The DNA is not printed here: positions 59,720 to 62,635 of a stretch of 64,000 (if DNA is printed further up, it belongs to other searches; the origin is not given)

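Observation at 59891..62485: [FeFe]-hydrogenase-like sensory module fused to a GGDEF-EAL output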

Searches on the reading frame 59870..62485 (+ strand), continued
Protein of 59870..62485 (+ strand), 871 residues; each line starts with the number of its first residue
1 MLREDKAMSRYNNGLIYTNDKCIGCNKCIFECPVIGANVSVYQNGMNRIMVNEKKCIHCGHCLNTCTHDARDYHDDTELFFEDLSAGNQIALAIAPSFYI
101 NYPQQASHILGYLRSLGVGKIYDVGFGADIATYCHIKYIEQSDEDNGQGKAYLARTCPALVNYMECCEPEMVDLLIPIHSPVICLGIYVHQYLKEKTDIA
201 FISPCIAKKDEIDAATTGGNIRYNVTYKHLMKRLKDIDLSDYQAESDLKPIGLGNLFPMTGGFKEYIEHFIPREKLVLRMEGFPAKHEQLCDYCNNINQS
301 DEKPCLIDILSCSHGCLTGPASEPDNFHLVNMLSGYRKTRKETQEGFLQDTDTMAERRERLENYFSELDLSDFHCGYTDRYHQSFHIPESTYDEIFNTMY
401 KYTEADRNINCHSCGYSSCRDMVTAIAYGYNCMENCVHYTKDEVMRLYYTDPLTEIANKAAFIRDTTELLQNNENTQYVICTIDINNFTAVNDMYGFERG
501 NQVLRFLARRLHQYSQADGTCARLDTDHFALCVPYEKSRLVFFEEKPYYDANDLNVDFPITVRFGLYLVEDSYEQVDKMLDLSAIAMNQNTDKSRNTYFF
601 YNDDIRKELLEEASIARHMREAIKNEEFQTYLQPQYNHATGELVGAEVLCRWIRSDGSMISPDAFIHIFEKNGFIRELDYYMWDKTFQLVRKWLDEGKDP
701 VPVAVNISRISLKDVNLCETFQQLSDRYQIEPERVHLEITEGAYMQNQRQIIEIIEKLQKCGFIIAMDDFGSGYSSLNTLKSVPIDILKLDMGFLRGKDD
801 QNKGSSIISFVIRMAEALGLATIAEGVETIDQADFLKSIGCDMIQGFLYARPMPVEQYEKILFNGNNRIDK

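Call 12: find_homologous_proteins(query=window:59870-62482:+)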
Query window:59870-62482:+ (871 aa): 2441 proteins with E <= 0.001 among 7014 candidates; the best 120 are listed.
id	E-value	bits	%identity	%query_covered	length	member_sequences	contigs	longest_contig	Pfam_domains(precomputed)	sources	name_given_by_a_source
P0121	0.0e+0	2036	100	99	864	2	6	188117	PF02906.20,PF12838.13,PF00563.26,PF00990.27,PF13237.12,PF13187.12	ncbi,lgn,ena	-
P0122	0.0e+0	1401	67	98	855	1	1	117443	PF14697.12,PF02906.20,PF04060.19,PF12837.13,PF12838.13,PF00563.26,PF00990.27,PF13237.12,PF13187.12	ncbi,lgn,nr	ncbi:MAG: EAL domain-containing protein [bacterium]|nr:EAL domain-containing protein [bacterium]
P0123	0.0e+0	1369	66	98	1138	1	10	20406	PF08447.19,PF14697.12,PF13426.14,PF02906.20,PF12837.13,PF00037.33,PF12838.13,PF00563.26,PF00990.27,PF13237.12,PF13187.12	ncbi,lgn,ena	-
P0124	0.0e+0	1331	63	98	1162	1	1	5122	PF08447.19,PF14697.12,PF13426.14,PF13188.14,PF02906.20,PF04060.19,PF12838.13,PF00563.26,PF00989.32,PF00990.27,PF13237.12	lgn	-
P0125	0.0e+0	1305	62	98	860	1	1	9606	PF14697.12,PF02906.20,PF12797.13,PF04060.19,PF12837.13,PF00037.33,PF12838.13,PF00563.26,PF00990.27,PF13237.12,PF13187.12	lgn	-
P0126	0.0e+0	1275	60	98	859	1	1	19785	PF14697.12,PF02906.20,PF12797.13,PF04060.19,PF12837.13,PF00037.33,PF12838.13,PF00563.26,PF00990.27,PF13237.12,PF13187.12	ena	-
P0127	3.6e-292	990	48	98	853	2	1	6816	PF02906.20,PF04060.19,PF12837.13,PF12838.13,PF00563.26,PF00990.27,PF13237.12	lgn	-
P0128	3.7e-280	950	48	98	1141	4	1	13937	PF14697.12,PF13426.14,PF13188.14,PF12837.13,PF12838.13,PF00990.27,PF08447.19,PF02906.20,PF04060.19,PF00563.26,PF00989.32,PF13237.12,PF13187.12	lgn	-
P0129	4.1e-280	950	48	98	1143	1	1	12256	PF14697.12,PF13426.14,PF12837.13,PF12838.13,PF00990.27,PF08447.19,PF02906.20,PF04060.19,PF00037.33,PF00563.26,PF13237.12,PF13187.12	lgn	-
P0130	1.3e-278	945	48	98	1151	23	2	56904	PF08447.19,PF14697.12,PF13426.14,PF02906.20,PF04060.19,PF12837.13,PF12838.13,PF00563.26,PF00990.27,PF13237.12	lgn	-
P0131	3.5e-278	944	48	98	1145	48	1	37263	PF08447.19,PF13426.14,PF13188.14,PF02906.20,PF04060.19,PF12837.13,PF12838.13,PF00563.26,PF00989.32,PF00990.27,PF13237.12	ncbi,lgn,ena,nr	ncbi:MAG: EAL domain-containing protein [Spirochaetales bacterium]|nr:EAL domain-containing protein 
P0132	3.6e-277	940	48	98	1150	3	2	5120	PF08447.19,PF14697.12,PF13426.14,PF02906.20,PF04060.19,PF12838.13,PF00563.26,PF00990.27,PF13237.12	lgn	-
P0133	9.5e-277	939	47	98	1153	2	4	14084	PF08447.19,PF14697.12,PF13426.14,PF02906.20,PF04060.19,PF12837.13,PF12838.13,PF00563.26,PF00990.27,PF13237.12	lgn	-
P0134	1.9e-275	935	48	98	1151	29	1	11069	PF08447.19,PF13426.14,PF02906.20,PF04060.19,PF12837.13,PF12838.13,PF00563.26,PF00990.27,PF13237.12,PF13187.12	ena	-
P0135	2.6e-269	914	46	98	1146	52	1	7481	PF08447.19,PF14697.12,PF13426.14,PF13188.14,PF02906.20,PF04060.19,PF12838.13,PF00563.26,PF00990.27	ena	-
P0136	6.9e-265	900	46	98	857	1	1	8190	PF02906.20,PF04060.19,PF12838.13,PF00563.26,PF00990.27,PF13237.12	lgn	-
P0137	1.4e-263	895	46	99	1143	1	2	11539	PF08447.19,PF13426.14,PF02906.20,PF04060.19,PF00563.26,PF00990.27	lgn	-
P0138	2.2e-260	885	45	98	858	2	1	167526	PF02906.20,PF04060.19,PF12838.13,PF00563.26,PF00990.27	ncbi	-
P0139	1.4e-259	882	45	99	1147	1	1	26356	PF08447.19,PF13426.14,PF02906.20,PF04060.19,PF12838.13,PF00563.26,PF00990.27,PF13237.12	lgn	-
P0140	5.1e-259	880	45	98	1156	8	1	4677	PF08447.19,PF13426.14,PF02906.20,PF12838.13,PF00563.26,PF00990.27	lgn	-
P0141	1.1e-258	879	45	98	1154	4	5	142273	PF08447.19,PF13426.14,PF02906.20,PF12837.13,PF00037.33,PF12838.13,PF00563.26,PF00990.27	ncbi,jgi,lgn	jgi:diguanylate cyclase (GGDEF)-like protein/PAS domain S-box-containing protein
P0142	2.4e-258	878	45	98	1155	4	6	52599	PF08447.19,PF02906.20,PF12838.13,PF00563.26,PF00990.27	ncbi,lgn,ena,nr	ncbi:MAG: EAL domain-containing protein [Treponema sp.]|nr:EAL domain-containing protein [Treponema 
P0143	5.7e-258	877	45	98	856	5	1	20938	PF02906.20,PF04060.19,PF12838.13,PF00563.26,PF00990.27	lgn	-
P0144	9.5e-258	876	45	98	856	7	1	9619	PF02906.20,PF04060.19,PF12837.13,PF12838.13,PF00563.26,PF00990.27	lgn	-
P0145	3.0e-256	871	45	98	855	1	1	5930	PF14697.12,PF02906.20,PF04060.19,PF12838.13,PF00563.26,PF00990.27,PF13237.12,PF13187.12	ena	-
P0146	7.3e-256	870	44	99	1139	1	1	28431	PF08447.19,PF13426.14,PF02906.20,PF04060.19,PF12838.13,PF00563.26,PF00990.27,PF13237.12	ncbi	-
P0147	7.5e-256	870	44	98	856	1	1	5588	PF02906.20,PF04060.19,PF12838.13,PF00563.26,PF00990.27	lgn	-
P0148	1.8e-254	865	45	98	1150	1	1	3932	PF08447.19,PF02906.20,PF04060.19,PF00563.26,PF00990.27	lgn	-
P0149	8.9e-252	856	44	99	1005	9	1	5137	PF08447.19,PF14697.12,PF02906.20,PF04060.19,PF12838.13,PF00563.26,PF00990.27,PF13237.12,PF13187.12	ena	-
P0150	1.2e-251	856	44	98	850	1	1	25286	PF14697.12,PF12837.13,PF12838.13,PF00990.27,PF12800.13,PF02906.20,PF12797.13,PF04060.19,PF00037.33,PF00563.26,PF13237.12,PF13187.12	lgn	-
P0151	2.0e-251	855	44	97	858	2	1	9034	PF14697.12,PF02906.20,PF04060.19,PF00037.33,PF12838.13,PF00563.26,PF00990.27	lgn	-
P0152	3.3e-251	854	45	99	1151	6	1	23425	PF08447.19,PF02906.20,PF04060.19,PF12838.13,PF00563.26,PF00990.27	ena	-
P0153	3.6e-251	854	42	98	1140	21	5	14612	PF08447.19,PF13426.14,PF02906.20,PF04060.19,PF12838.13,PF00563.26,PF00990.27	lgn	-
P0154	6.9e-251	853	44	98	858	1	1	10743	PF02906.20,PF04060.19,PF12838.13,PF00563.26,PF00990.27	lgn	-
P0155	1.7e-250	852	45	98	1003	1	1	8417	PF14697.12,PF02906.20,PF04060.19,PF00037.33,PF12838.13,PF00563.26,PF00990.27,PF13237.12,PF13187.12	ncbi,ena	-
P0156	1.8e-250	852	44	98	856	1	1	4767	PF02906.20,PF04060.19,PF12838.13,PF00563.26,PF00990.27,PF13237.12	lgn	-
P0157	5.6e-250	850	43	98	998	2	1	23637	PF02906.20,PF04060.19,PF12837.13,PF00037.33,PF12838.13,PF00563.26,PF00990.27,PF13237.12,PF13187.12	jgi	jgi:EAL domain-containing protein (putative c-di-GMP-specific phosphodiesterase class I)/GGDEF domai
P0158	1.4e-249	849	43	98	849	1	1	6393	PF14697.12,PF12837.13,PF12838.13,PF00990.27,PF12800.13,PF02906.20,PF12797.13,PF00037.33,PF00563.26,PF25160.2,PF13237.12,PF13187.12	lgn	-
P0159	1.4e-248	846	43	98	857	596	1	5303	PF02906.20,PF12837.13,PF00037.33,PF12838.13,PF00563.26,PF00990.27,PF13237.12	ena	-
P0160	5.3e-248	844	43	98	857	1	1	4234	PF02906.20,PF04060.19,PF12837.13,PF12838.13,PF00563.26,PF00990.27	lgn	-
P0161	8.2e-248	843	43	98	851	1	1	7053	PF14697.12,PF02906.20,PF04060.19,PF12837.13,PF12838.13,PF00563.26,PF00990.27,PF13237.12,PF13187.12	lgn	-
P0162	2.9e-247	841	45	98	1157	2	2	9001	PF02906.20,PF04060.19,PF12838.13,PF00563.26,PF00990.27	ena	-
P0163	3.5e-247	841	43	98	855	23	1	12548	PF14697.12,PF02906.20,PF12797.13,PF12837.13,PF00037.33,PF12838.13,PF00563.26,PF00990.27,PF13237.12,PF12800.13,PF13187.12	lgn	-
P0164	2.0e-246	839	43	98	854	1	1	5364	PF02906.20,PF04060.19,PF12838.13,PF00563.26,PF00990.27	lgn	-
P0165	6.0e-246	837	44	99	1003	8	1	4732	PF08447.19,PF14697.12,PF02906.20,PF00037.33,PF12838.13,PF00563.26,PF00990.27,PF13237.12,PF13187.12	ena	-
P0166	1.3e-245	836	43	98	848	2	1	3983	PF14697.12,PF02906.20,PF12797.13,PF04060.19,PF12837.13,PF00037.33,PF12838.13,PF00563.26,PF00990.27,PF13237.12,PF13187.12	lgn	-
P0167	1.2e-244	833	44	98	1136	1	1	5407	PF02906.20,PF04060.19,PF00563.26,PF00990.27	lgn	-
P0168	3.4e-244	831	43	98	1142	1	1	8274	PF02906.20,PF04060.19,PF12838.13,PF00563.26,PF00990.27,PF13237.12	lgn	-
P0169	4.7e-244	831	43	98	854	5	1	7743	PF02906.20,PF04060.19,PF12838.13,PF00563.26,PF00990.27,PF13237.12,PF13187.12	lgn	-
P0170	1.6e-243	829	43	98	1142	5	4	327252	PF08447.19,PF13426.14,PF02906.20,PF04060.19,PF12838.13,PF00563.26,PF00990.27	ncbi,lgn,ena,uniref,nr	ncbi:MAG: EAL domain-containing protein [Treponema sp.]|uniref:EAL domain-containing protein n=1 Tax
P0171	1.4e-242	826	43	99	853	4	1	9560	PF02906.20,PF04060.19,PF12838.13,PF00563.26,PF00990.27,PF13187.12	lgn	-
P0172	5.6e-242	824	44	98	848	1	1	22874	PF14697.12,PF02906.20,PF04060.19,PF12837.13,PF00037.33,PF12838.13,PF00563.26,PF00990.27,PF13237.12,PF13187.12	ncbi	-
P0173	2.3e-241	822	43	98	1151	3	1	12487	PF08447.19,PF02906.20,PF04060.19,PF12837.13,PF12838.13,PF00563.26,PF00990.27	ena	-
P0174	3.0e-241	821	42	98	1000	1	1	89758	PF14697.12,PF02906.20,PF12797.13,PF04060.19,PF00037.33,PF12838.13,PF00563.26,PF00990.27,PF13237.12,PF13187.12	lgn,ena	-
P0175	4.8e-241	821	43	98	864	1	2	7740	PF14697.12,PF02906.20,PF00037.33,PF12838.13,PF00563.26,PF00990.27,PF13237.12,PF13187.12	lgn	-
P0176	6.5e-241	820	43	98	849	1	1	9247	PF14697.12,PF02906.20,PF12797.13,PF04060.19,PF12837.13,PF00037.33,PF12838.13,PF00563.26,PF00990.27,PF13237.12,PF13187.12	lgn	-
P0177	1.1e-240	820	43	98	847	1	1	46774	PF14697.12,PF02906.20,PF04060.19,PF12837.13,PF12838.13,PF00563.26,PF00990.27,PF13237.12,PF13187.12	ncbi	-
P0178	3.4e-240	818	43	98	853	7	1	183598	PF02906.20,PF04060.19,PF12837.13,PF00037.33,PF12838.13,PF00563.26,PF00990.27,PF13237.12,PF13187.12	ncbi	-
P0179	2.0e-239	815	42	98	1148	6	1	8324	PF08447.19,PF13426.14,PF02906.20,PF04060.19,PF00563.26,PF00990.27,PF13237.12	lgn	-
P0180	3.1e-239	815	43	98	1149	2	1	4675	PF08447.19,PF02906.20,PF04060.19,PF12837.13,PF12838.13,PF00563.26,PF00990.27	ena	-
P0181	3.6e-239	815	43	98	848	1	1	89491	PF14697.12,PF02906.20,PF04060.19,PF12837.13,PF00037.33,PF12838.13,PF00563.26,PF00990.27,PF25160.2,PF13237.12,PF13187.12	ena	-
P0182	3.9e-239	814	43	99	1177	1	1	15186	PF08447.19,PF13426.14,PF02906.20,PF12838.13,PF00563.26,PF00990.27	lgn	-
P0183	6.2e-239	814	42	98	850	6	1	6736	PF14697.12,PF02906.20,PF04060.19,PF12837.13,PF00037.33,PF12838.13,PF00563.26,PF00990.27,PF13237.12,PF13187.12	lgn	-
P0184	9.0e-239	813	43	98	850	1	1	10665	PF14697.12,PF02906.20,PF04060.19,PF12837.13,PF12838.13,PF00563.26,PF00990.27,PF13237.12,PF13187.12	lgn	-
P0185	3.3e-238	811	42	98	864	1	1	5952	PF14697.12,PF02906.20,PF04060.19,PF12838.13,PF00563.26,PF00990.27,PF13237.12,PF13187.12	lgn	-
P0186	3.8e-238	811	43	98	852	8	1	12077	PF02906.20,PF04060.19,PF12837.13,PF00037.33,PF12838.13,PF00563.26,PF00990.27,PF13237.12,PF13187.12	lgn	-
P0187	1.3e-237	809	43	99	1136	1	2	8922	PF08447.19,PF14697.12,PF13426.14,PF13188.14,PF02906.20,PF04060.19,PF00037.33,PF12838.13,PF00563.26,PF00990.27,PF13237.12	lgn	-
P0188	4.0e-237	808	43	98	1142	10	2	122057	PF08447.19,PF13426.14,PF02906.20,PF04060.19,PF12838.13,PF00563.26,PF00990.27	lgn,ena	-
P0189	9.1e-237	807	43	98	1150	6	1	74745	PF08447.19,PF02906.20,PF12838.13,PF00563.26,PF00990.27,PF13237.12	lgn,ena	-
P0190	2.3e-236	805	42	98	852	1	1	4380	PF02906.20,PF04060.19,PF12838.13,PF00563.26,PF00990.27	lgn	-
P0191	2.3e-236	805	42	99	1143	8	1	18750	PF08447.19,PF02906.20,PF12838.13,PF00563.26,PF00990.27,PF13237.12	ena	-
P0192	4.6e-236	804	42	98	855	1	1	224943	PF02906.20,PF04060.19,PF00563.26,PF00990.27,PF13237.12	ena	-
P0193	5.3e-236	804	42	98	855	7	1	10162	PF02906.20,PF04060.19,PF12837.13,PF00037.33,PF12838.13,PF00563.26,PF00990.27,PF13237.12,PF13187.12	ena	-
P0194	1.5e-235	803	43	98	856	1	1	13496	PF14697.12,PF02906.20,PF04060.19,PF12837.13,PF00037.33,PF12838.13,PF00563.26,PF00990.27,PF13237.12,PF13187.12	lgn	-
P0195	5.1e-235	801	42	98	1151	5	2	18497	PF08447.19,PF02906.20,PF04060.19,PF12837.13,PF12838.13,PF00563.26,PF00990.27,PF13237.12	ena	-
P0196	6.5e-235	800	44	98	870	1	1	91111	PF14697.12,PF02906.20,PF04060.19,PF00037.33,PF12838.13,PF00563.26,PF00990.27,PF13237.12,PF13187.12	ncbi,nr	ncbi:MAG: EAL domain-containing protein [Lachnospiraceae bacterium]|nr:EAL domain-containing protein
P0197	1.2e-234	800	42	98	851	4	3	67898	PF14697.12,PF02906.20,PF04060.19,PF12837.13,PF00037.33,PF12838.13,PF00563.26,PF00990.27,PF13237.12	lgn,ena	-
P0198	1.4e-234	799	42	98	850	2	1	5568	PF14697.12,PF02906.20,PF04060.19,PF12837.13,PF00037.33,PF12838.13,PF00563.26,PF00990.27,PF13237.12,PF13187.12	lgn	-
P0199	2.8e-234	798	41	99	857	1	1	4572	PF02906.20,PF04060.19,PF00563.26,PF00990.27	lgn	-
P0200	1.9e-233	796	43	99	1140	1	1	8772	PF08447.19,PF14697.12,PF13426.14,PF02906.20,PF04060.19,PF00037.33,PF12838.13,PF00563.26,PF00990.27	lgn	-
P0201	1.9e-233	796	43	98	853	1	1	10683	PF14697.12,PF02906.20,PF04060.19,PF12837.13,PF00037.33,PF12838.13,PF00563.26,PF00990.27,PF13237.12,PF13187.12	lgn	-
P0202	1.5e-232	793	41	98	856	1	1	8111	PF02906.20,PF04060.19,PF12838.13,PF00563.26,PF00990.27,PF13237.12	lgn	-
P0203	7.2e-232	790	43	98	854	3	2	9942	PF02906.20,PF04060.19,PF00037.33,PF12838.13,PF00563.26,PF00990.27,PF13237.12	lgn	-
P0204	7.8e-232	790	42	98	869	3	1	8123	PF14697.12,PF02906.20,PF04060.19,PF12837.13,PF12838.13,PF00563.26,PF00990.27,PF13187.12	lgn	-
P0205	1.9e-231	789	42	95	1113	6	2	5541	PF08447.19,PF13426.14,PF02906.20,PF04060.19,PF00563.26,PF00990.27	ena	-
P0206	2.5e-231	789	41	99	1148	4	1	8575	PF08447.19,PF14697.12,PF13426.14,PF13188.14,PF02906.20,PF04060.19,PF12838.13,PF00563.26,PF00990.27,PF13237.12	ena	-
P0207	4.9e-231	788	42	98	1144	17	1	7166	PF08447.19,PF02906.20,PF04060.19,PF12838.13,PF00563.26,PF00990.27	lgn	-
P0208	1.0e-230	787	42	99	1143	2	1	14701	PF08447.19,PF13426.14,PF02906.20,PF04060.19,PF12838.13,PF00563.26,PF00990.27,PF13237.12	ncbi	-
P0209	3.2e-230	785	43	98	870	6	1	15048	PF14697.12,PF02906.20,PF04060.19,PF12837.13,PF00037.33,PF12838.13,PF00563.26,PF00990.27,PF13237.12,PF13187.12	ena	-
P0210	4.4e-230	784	41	98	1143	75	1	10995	PF08447.19,PF13426.14,PF13188.14,PF02906.20,PF04060.19,PF12838.13,PF00563.26,PF00990.27,PF13237.12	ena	-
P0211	7.0e-230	784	41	98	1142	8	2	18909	PF08447.19,PF13426.14,PF02906.20,PF04060.19,PF12837.13,PF12838.13,PF00563.26,PF00990.27,PF13237.12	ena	-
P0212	1.7e-229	783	41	98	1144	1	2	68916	PF08447.19,PF14697.12,PF13426.14,PF02906.20,PF04060.19,PF12838.13,PF00563.26,PF00990.27,PF13237.12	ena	-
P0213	8.7e-228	777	42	98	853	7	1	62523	PF14697.12,PF02906.20,PF04060.19,PF00037.33,PF12838.13,PF00563.26,PF00990.27,PF13237.12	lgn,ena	-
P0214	2.4e-227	775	42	98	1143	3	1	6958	PF08447.19,PF14697.12,PF02906.20,PF04060.19,PF12838.13,PF00563.26,PF00990.27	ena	-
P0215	4.0e-227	775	41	98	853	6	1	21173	PF14697.12,PF02906.20,PF04060.19,PF00037.33,PF12838.13,PF00563.26,PF00990.27,PF13237.12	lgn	-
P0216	7.0e-227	774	41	98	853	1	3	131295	PF14697.12,PF02906.20,PF04060.19,PF00037.33,PF12838.13,PF00563.26,PF00990.27,PF13237.12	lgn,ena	-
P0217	8.7e-227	774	41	98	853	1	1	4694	PF14697.12,PF02906.20,PF04060.19,PF00037.33,PF12838.13,PF00563.26,PF00990.27,PF13237.12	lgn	-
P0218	1.0e-226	773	41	98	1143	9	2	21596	PF08447.19,PF02906.20,PF04060.19,PF12838.13,PF00563.26,PF00990.27,PF13237.12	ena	-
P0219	1.1e-226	773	41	98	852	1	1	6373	PF14697.12,PF02906.20,PF04060.19,PF00037.33,PF12838.13,PF00563.26,PF00990.27,PF13237.12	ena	-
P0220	1.2e-226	773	41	98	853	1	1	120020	PF14697.12,PF02906.20,PF04060.19,PF00037.33,PF12838.13,PF00563.26,PF00990.27,PF13237.12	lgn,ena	-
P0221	1.2e-226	773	41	98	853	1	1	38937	PF14697.12,PF02906.20,PF04060.19,PF00037.33,PF12838.13,PF00563.26,PF00990.27,PF13237.12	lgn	-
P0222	1.4e-226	773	41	98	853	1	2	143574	PF14697.12,PF02906.20,PF04060.19,PF00037.33,PF12838.13,PF00563.26,PF00990.27,PF13237.12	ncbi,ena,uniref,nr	ncbi:EAL domain-containing protein [uncultured Treponema sp.]|uniref:EAL domain-containing protein n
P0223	1.5e-226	773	41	98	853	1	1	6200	PF14697.12,PF02906.20,PF04060.19,PF00037.33,PF12838.13,PF00563.26,PF00990.27,PF13237.12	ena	-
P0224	1.6e-226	773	41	98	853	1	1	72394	PF14697.12,PF02906.20,PF04060.19,PF00037.33,PF12838.13,PF00563.26,PF00990.27,PF13237.12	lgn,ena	-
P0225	1.7e-226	773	41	98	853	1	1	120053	PF14697.12,PF02906.20,PF04060.19,PF00037.33,PF12838.13,PF00563.26,PF00990.27,PF13237.12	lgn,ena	-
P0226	1.8e-226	773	41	98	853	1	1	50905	PF14697.12,PF02906.20,PF04060.19,PF00037.33,PF12838.13,PF00563.26,PF00990.27,PF13237.12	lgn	-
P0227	1.9e-226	772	43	98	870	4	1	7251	PF14697.12,PF02906.20,PF04060.19,PF12837.13,PF12838.13,PF00563.26,PF00990.27,PF13237.12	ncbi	-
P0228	2.2e-226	772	41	98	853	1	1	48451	PF14697.12,PF02906.20,PF04060.19,PF00037.33,PF12838.13,PF00563.26,PF00990.27,PF13237.12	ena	-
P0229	2.4e-226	772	41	98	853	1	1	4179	PF14697.12,PF02906.20,PF04060.19,PF00037.33,PF12838.13,PF00563.26,PF00990.27,PF13237.12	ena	-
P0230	2.4e-226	772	41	98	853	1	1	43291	PF14697.12,PF02906.20,PF04060.19,PF00037.33,PF12838.13,PF00563.26,PF00990.27,PF13237.12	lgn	-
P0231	2.8e-226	772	41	98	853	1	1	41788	PF14697.12,PF02906.20,PF04060.19,PF00037.33,PF12838.13,PF00563.26,PF00990.27,PF13237.12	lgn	-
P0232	2.8e-226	772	41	98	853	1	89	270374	PF14697.12,PF02906.20,PF04060.19,PF00037.33,PF12838.13,PF00563.26,PF00990.27,PF13237.12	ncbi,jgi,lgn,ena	-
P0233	2.9e-226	772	41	98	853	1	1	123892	PF14697.12,PF02906.20,PF04060.19,PF00037.33,PF12838.13,PF00563.26,PF00990.27,PF13237.12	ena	-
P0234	2.9e-226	772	41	98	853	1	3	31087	PF14697.12,PF02906.20,PF04060.19,PF00037.33,PF12838.13,PF00563.26,PF00990.27,PF13237.12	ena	-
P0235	2.9e-226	772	41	98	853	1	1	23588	PF14697.12,PF02906.20,PF04060.19,PF00037.33,PF12838.13,PF00563.26,PF00990.27,PF13237.12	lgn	-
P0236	3.0e-226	772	41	98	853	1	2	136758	PF14697.12,PF02906.20,PF04060.19,PF00037.33,PF12838.13,PF00563.26,PF00990.27,PF13237.12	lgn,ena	-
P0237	3.0e-226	772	41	98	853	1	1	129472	PF14697.12,PF02906.20,PF04060.19,PF00037.33,PF12838.13,PF00563.26,PF00990.27,PF13237.12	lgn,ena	-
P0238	3.0e-226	772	41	98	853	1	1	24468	PF14697.12,PF02906.20,PF04060.19,PF00037.33,PF12838.13,PF00563.26,PF00990.27,PF13237.12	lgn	-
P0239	3.0e-226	772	41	98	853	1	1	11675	PF14697.12,PF02906.20,PF04060.19,PF00037.33,PF12838.13,PF00563.26,PF00990.27,PF13237.12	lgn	-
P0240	3.0e-226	772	41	98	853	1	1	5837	PF14697.12,PF02906.20,PF04060.19,PF00037.33,PF12838.13,PF00563.26,PF00990.27,PF13237.12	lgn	-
